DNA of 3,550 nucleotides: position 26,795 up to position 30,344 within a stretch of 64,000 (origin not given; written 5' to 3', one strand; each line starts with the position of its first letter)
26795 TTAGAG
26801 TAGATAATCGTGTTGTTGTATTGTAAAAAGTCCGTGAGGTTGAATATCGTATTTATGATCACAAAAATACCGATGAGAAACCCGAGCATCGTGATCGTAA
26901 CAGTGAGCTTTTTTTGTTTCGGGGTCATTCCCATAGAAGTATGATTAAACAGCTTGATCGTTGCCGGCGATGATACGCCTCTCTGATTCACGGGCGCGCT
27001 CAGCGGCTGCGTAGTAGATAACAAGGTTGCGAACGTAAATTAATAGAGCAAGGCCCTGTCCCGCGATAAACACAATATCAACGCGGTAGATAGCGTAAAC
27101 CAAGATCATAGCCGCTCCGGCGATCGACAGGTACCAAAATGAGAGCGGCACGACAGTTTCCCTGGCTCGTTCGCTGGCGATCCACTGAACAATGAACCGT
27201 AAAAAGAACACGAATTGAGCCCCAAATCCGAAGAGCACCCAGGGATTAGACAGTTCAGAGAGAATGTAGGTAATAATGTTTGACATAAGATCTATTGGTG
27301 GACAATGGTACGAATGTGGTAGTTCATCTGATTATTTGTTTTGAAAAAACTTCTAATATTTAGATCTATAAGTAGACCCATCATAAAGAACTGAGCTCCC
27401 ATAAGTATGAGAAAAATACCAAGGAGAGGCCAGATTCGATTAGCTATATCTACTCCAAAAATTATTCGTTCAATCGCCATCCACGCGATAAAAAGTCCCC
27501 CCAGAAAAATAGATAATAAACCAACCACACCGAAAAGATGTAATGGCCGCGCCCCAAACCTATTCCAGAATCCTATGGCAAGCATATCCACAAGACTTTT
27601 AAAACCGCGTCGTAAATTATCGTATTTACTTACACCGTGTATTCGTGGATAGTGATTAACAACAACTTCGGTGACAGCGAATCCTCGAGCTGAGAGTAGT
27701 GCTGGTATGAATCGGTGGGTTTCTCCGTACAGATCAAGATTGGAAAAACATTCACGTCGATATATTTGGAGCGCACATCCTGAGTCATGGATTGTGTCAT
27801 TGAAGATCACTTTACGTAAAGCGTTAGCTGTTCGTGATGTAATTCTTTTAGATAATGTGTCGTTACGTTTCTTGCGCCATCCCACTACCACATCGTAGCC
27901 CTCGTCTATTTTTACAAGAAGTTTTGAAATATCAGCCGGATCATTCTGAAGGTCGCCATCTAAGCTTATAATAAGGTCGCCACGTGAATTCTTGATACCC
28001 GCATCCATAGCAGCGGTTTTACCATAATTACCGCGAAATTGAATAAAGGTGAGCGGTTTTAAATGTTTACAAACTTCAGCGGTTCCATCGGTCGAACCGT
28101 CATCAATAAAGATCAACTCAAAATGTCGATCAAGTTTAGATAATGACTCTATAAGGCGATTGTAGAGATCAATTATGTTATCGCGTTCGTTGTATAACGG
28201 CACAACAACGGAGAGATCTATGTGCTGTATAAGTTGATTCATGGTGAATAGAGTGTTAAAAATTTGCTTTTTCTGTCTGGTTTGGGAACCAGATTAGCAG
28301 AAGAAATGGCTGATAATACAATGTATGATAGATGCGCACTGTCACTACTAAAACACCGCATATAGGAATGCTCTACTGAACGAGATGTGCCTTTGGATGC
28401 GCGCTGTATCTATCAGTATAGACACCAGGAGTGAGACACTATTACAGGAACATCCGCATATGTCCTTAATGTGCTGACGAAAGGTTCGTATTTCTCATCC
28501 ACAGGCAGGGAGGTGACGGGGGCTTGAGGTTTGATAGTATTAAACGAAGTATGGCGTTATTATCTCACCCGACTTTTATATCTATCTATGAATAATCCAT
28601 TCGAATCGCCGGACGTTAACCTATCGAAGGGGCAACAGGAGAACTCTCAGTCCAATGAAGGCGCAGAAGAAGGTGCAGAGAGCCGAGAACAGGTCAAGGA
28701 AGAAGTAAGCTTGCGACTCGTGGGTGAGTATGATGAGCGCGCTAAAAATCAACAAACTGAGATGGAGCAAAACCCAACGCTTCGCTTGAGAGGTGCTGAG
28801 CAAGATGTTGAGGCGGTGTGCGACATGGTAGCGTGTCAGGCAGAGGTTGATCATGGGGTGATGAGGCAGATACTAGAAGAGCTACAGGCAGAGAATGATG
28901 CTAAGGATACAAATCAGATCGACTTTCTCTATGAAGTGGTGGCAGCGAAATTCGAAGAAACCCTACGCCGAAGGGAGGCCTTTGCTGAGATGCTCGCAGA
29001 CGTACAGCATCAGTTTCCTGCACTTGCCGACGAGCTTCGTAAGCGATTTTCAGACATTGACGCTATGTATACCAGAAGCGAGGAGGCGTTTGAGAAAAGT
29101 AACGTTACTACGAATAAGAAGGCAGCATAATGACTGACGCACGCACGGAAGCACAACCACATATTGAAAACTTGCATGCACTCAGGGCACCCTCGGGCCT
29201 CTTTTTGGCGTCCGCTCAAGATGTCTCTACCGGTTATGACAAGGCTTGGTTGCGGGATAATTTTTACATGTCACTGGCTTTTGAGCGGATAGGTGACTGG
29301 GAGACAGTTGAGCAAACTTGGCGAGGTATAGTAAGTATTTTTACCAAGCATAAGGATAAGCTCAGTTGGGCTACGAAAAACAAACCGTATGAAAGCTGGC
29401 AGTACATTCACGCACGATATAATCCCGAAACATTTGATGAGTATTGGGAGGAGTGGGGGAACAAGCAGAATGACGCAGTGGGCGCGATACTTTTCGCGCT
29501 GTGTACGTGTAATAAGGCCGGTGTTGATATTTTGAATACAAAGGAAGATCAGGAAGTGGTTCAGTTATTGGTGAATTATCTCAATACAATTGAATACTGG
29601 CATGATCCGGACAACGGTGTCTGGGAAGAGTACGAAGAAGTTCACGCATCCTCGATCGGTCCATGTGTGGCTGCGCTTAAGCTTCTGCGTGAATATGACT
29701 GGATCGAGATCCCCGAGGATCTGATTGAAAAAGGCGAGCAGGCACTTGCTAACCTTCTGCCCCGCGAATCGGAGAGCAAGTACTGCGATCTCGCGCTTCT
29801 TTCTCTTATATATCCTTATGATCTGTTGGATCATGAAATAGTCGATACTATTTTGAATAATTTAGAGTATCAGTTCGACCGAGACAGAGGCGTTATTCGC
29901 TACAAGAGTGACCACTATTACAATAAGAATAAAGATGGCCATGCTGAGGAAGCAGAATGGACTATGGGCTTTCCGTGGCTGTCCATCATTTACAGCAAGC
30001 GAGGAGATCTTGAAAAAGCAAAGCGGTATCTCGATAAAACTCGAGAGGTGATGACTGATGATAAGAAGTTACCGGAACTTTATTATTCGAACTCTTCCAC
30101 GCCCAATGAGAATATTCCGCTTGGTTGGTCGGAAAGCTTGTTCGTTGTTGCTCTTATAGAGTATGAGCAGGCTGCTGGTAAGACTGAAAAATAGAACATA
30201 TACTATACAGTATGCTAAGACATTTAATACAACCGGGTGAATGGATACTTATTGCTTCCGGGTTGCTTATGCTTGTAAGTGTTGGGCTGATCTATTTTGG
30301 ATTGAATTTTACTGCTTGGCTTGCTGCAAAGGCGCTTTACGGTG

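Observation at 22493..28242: Five-gene operon combining a Gtr/Arn-type periplasmic glycosylation triad with a cellulose-synthase-like GT2 and a GH8 endoglucanase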

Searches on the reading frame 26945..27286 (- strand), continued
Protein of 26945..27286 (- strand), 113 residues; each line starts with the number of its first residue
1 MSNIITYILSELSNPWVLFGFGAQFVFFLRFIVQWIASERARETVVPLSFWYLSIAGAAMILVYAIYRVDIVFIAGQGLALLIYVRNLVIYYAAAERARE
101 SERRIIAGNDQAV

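Call 68: search_protein_families(library=ncbifam, proteins=[L085:3078-4001:+], max_evalue=1e-10)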
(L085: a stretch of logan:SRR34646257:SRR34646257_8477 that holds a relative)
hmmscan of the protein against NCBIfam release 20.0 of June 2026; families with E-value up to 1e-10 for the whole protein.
L085:3078-4001:+ (308 aa): 7 families
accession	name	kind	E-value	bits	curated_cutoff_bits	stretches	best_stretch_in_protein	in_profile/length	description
NF007986.1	PRK10714.1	equivalog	7.5e-47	159.9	529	1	5-301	7-303/316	undecaprenyl-phosphate 4-deoxy-4-formamido-L-arabinose transferase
NF047588.1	GlcsyltransPgfSStrep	equivalog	2e-30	106.1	500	1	5-297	2-293/308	glycosyltransferase PgfS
TIGR04182.1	glyco_TIGR04182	equivalog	4.2e-25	88.7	325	1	5-298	1-289/293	S-layer glycoprotein N-glycosyltransferase AglJ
NF058614.1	PPMAGASynPpgS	equivalog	3.1e-12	46.4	370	1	5-205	1-205/226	polyprenyl-phospho-N-acetylgalactosaminyl synthase PpgS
TIGR03937.1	PgaC_IcaA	equivalog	1.5e-11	44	422.3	1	5-112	46-151/407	poly-beta-1,6-N-acetyl-D-glucosamine synthase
TIGR03965.1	mycofact_glyco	equivalog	1.8e-11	43.6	280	1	5-100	75-168/467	mycofactocin biosynthesis glycosyltransferase MftF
NF010496.0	PRK13915.1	equivalog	4.8e-11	42.3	262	1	4-101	31-132/307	glucosyl-3-phosphoglycerate synthase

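Call 69: find_related_loci(query=A3, collection=metagenome_contigs, flank=5000)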
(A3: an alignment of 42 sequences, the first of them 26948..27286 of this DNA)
Query A3 (113 aa) in metagenome_contigs; peptide patterns used: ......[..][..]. (x = any residue, [..] = any of these).
351 stretches matched a pattern; 109 encode a relative of the query (tblastn E <= 1e-3); the best 80 are kept; 80 distinct loci.
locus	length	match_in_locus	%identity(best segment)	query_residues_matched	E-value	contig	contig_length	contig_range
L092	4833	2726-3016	64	1-97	5e-39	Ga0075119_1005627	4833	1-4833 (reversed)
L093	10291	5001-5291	64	1-97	5e-39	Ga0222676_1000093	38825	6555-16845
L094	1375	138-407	67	3-92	4e-36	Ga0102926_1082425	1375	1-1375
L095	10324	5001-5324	55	1-105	1e-34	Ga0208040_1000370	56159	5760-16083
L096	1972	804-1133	53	2-109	7e-35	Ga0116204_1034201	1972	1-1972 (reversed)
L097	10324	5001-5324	55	1-105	1e-34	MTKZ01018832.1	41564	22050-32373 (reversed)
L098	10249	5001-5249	64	9-91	4e-33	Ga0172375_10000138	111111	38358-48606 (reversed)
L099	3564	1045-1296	62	14-97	2e-32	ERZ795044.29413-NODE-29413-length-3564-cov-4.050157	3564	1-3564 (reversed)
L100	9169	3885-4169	49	8-102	3e-32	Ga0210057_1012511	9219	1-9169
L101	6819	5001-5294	51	12-109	2e-32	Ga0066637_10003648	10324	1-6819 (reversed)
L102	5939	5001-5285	49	8-102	3e-32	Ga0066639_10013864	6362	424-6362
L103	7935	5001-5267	56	14-102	4e-32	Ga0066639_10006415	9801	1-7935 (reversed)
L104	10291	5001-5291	55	3-102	4e-32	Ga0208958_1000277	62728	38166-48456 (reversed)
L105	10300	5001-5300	52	1-101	1e-31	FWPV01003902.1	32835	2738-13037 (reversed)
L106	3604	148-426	55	6-102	2e-31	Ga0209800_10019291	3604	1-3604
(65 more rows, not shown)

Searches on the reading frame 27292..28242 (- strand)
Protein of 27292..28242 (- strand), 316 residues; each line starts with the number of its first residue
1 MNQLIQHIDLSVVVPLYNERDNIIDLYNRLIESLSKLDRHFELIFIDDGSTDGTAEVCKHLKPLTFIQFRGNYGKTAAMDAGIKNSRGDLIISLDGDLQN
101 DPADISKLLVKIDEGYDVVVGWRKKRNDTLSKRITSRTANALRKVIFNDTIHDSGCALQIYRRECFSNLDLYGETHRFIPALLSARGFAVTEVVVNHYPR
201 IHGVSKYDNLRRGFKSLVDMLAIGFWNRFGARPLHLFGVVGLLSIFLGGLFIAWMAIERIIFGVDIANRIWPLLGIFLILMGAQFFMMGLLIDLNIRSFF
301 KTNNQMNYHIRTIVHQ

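Call 5: search_protein_families(library=pfam, proteins=[window:27292-28242:-], max_evalue=0.01)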
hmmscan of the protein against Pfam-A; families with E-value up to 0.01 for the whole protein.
window:27292-28242:- (316 aa): 4 families
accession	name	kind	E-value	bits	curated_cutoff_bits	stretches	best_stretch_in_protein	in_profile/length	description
PF00535.33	Glycos_transf_2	-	1.1e-31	110.5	23.3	1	11-167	1-165/168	Glycosyl transferase family 2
PF10111.15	Glyco_tranf_2_2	-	2.1e-08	34.4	27.3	1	11-108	1-102/276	Glycosyltransferase like family 2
PF13641.12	Glyco_tranf_2_3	-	0.00021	21.9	27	1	10-119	3-119/230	Glycosyltransferase like family 2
PF13704.12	Glyco_tranf_2_4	-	0.0073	17.2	27.5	0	42-80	21-63/98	Glycosyl transferase family 2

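Call 6: search_protein_families(library=ncbifam, proteins=[window:27292-28242:-], max_evalue=0.01)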
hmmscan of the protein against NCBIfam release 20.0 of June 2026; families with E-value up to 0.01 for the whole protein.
window:27292-28242:- (316 aa): 21 families
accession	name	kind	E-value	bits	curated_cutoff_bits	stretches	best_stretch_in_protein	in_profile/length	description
NF007986.1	PRK10714.1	equivalog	3.6e-50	170.8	529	1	9-315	7-313/316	undecaprenyl-phosphate 4-deoxy-4-formamido-L-arabinose transferase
NF047588.1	GlcsyltransPgfSStrep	equivalog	1.3e-36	126.4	500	1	9-310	2-302/308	glycosyltransferase PgfS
TIGR04182.1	glyco_TIGR04182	equivalog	1.6e-22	80.2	325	1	9-298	1-285/293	S-layer glycoprotein N-glycosyltransferase AglJ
TIGR03937.1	PgaC_IcaA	equivalog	1.7e-14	53.6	422.3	1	9-105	46-143/407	poly-beta-1,6-N-acetyl-D-glucosamine synthase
NF041875.1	EPS_EpsD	equivalog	5.9e-13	48.9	370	1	10-119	1-111/325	exopolysaccharide biosynthesis glycosyltransferase EpsD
TIGR04283.1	glyco_like_mftF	equivalog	1.9e-12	47.2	182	1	10-172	1-154/221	TIGR04283 family arsenosugar biosynthesis glycosyltransferase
NF041391.1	DPhHxTase_Halo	equivalog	1.5e-11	43.7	375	1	17-216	4-201/213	dolichyl-phosphate hexose transferase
NF058614.1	PPMAGASynPpgS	equivalog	1.1e-10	41.3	370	1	9-218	1-217/226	polyprenyl-phospho-N-acetylgalactosaminyl synthase PpgS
NF007482.0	PRK10073.1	equivalog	3e-09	36.3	423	1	8-109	6-107/334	glycosyltransferase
TIGR03965.1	mycofact_glyco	equivalog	2e-08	33.5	280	1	8-115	74-182/467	mycofactocin biosynthesis glycosyltransferase MftF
NF050050.1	ProtGlycPglI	equivalog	2.2e-08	33.9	500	1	10-140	4-137/306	GalNAc(5)-diNAcBac-PP-undecaprenol beta-1,3-glucosyltransferase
NF010496.0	PRK13915.1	equivalog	8.5e-08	31.6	262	1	7-108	30-137/307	glucosyl-3-phosphoglycerate synthase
TIGR04242.1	nodulat_NodC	equivalog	8.7e-08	31.5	550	1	10-114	50-158/395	chitooligosaccharide synthase NodC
NF038302.1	EPS_HpsE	equivalog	5.2e-07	28.9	300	1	8-99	1-98/307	hormogonium polysaccharide biosynthesis glycosyltransferase HpsE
TIGR03111.1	glyc2_xrt_Gpos1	hypoth_equivalog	1.4e-06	27.4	363.95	1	9-118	50-162/439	TIGR03111 family XrtG-associated glycosyltransferase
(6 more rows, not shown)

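Call 37: search_protein_families(library=pfam, alignment_id=A2, max_evalue=0.001)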
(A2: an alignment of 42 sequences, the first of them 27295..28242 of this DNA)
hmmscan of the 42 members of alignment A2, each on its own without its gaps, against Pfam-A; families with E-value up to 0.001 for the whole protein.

A. member 1, window:27295-28242:- (316 aa): 3 families
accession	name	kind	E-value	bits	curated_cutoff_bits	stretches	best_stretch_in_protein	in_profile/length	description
PF00535.33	Glycos_transf_2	-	1.1e-31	110.5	23.3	1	11-167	1-165/168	Glycosyl transferase family 2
PF10111.15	Glyco_tranf_2_2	-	2.1e-08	34.4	27.3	1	11-108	1-102/276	Glycosyltransferase like family 2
PF13641.12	Glyco_tranf_2_3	-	0.00021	21.9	27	1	10-119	3-119/230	Glycosyltransferase like family 2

B. families by the number of members that match (of 42 scanned): 7 families
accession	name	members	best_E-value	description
PF00535.33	Glycos_transf_2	31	1.6e-34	Glycosyl transferase family 2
PF13641.12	Glyco_tranf_2_3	28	9.4e-14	Glycosyltransferase like family 2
PF10111.15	Glyco_tranf_2_2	23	2.6e-10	Glycosyltransferase like family 2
PF04138.20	GtrA_DPMS_TM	19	1.5e-25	GtrA/DPMS, transmembrane domain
PF13506.12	Glyco_transf_21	6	6.4e-06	Glycosyl transferase family 21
PF01467.32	CTP_transf_like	5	3.3e-17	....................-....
PF13704.12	Glyco_tranf_2_4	3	6.3e-06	Glycosyl transferase family 2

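Call 79: list_cluster_members(proteins=[P0001, P0121, P0241, window:27295-28242:-, window:25678-26934:-])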
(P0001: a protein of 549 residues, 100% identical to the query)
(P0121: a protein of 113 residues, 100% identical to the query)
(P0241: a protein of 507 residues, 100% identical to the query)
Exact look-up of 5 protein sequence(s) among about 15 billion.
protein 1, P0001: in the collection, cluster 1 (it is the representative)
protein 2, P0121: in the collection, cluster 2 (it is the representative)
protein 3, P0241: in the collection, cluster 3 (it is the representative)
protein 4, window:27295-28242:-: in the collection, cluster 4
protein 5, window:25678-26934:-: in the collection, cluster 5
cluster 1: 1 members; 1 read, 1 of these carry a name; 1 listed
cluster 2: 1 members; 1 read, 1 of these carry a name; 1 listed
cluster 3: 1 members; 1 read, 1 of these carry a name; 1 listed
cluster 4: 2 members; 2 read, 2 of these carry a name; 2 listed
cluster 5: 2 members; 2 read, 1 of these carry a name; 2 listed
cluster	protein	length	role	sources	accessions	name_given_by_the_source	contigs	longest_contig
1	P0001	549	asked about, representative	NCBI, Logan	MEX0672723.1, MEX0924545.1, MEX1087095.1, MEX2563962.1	MAG: glycosyltransferase family 2 protein [Candidatus Paceibacterota bacterium]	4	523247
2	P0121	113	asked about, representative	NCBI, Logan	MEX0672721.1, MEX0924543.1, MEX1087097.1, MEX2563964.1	MAG: lipid-A-disaccharide synthase N-terminal domain-containing protein [Candidatus ...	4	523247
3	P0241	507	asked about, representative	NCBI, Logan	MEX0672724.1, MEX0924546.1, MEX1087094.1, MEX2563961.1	MAG: glycosyltransferase family 39 protein [Candidatus Paceibacterota bacterium]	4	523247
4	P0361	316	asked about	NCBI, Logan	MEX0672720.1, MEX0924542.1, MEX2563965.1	MAG: glycosyltransferase family 2 protein [Candidatus Paceibacterota bacterium]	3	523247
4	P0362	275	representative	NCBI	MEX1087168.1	MAG: glycosyltransferase family 2 protein, partial [Candidatus Paceibacterota bacterium]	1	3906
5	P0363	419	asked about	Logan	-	-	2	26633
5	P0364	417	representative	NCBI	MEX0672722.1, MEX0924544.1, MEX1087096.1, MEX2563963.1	MAG: glycosyl hydrolase family 8 [Candidatus Paceibacterota bacterium]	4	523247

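Call 91: search_solved_structures(query=window:27295-28242:-, max_evalue=0.001)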
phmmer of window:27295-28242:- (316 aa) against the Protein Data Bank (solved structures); distinct sequences matched with E-value up to 0.001: 13.
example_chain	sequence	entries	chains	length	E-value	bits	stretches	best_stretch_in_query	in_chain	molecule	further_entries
9bhc_C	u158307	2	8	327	1.5e-41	146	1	10-314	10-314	Undecaprenyl-phosphate 4-deoxy-4-formamido-L-arabinose transferase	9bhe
9hwj_A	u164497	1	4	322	2e-41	145.6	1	10-314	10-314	Undecaprenyl-phosphate 4-deoxy-4-formamido-L-arabinose transferase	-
8vxh_A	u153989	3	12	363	2.2e-41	145.5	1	10-314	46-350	Undecaprenyl-phosphate 4-deoxy-4-formamido-L-arabinose transferase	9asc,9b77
5eke_A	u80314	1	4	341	1.2e-29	106.9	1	7-293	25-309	Uncharacterized glycosyltransferase sll0501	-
5ekp_C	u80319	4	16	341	1.6e-29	106.5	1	7-293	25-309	Uncharacterized glycosyltransferase sll0501 | Glycosyltransferase sll0501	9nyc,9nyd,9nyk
9nye_A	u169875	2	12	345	1.7e-29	106.4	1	7-293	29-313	Glycosyltransferase sll0501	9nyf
5mlz_A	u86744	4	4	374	4.2e-17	65.7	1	4-255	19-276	Dolichol monophosphate mannose synthase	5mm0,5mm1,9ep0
5hea_A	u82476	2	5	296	6.2e-07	32.3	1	10-119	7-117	Putative glycosyltransferase (GalT1)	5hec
2z87_A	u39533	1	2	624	2.4e-06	30.4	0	9-124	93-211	Chondroitin synthase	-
2z86_A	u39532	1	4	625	2.4e-06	30.4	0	9-124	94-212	Chondroitin synthase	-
6p61_A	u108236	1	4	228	2.6e-05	27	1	10-106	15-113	Glycosyltransferase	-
5tze_C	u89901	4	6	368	4.1e-05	26.3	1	10-172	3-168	Glycosyl transferase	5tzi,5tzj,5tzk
5tz8_A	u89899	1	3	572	9.3e-05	25.1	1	10-171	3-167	Glycosyl transferase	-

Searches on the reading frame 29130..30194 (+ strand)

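Call 5: search_protein_families(library=pfam, proteins=[window:29130-30194:+], max_evalue=0.01)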
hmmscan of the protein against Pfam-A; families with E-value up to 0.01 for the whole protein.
window:29130-30194:+ (354 aa): 1 family
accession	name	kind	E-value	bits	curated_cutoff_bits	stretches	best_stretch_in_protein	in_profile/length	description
PF00723.27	Glyco_hydro_15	-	4.7e-16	59.2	22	1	19-269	19-245/427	Glycosyl hydrolases family 15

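Call 6: search_protein_families(library=ncbifam, proteins=[window:29130-30194:+], max_evalue=0.01)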
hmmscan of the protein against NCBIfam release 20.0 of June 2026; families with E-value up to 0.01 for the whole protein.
window:29130-30194:+ (354 aa): 3 families
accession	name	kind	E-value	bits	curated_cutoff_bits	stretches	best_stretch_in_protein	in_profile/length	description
TIGR01577.1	oligosac_amyl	hypoth_equivalog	5.3e-12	45.1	820.7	1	33-345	289-613/616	oligosaccharide amylase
NF041084.1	trehalase_H1_Arch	equivalog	1.9e-08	33.4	820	1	113-344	334-569/570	alpha,alpha-trehalase TreH1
NF041085.1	trehalase_H2_Arch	equivalog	1.5e-06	27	1000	1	193-347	430-578/579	alpha,alpha-trehalase TreH2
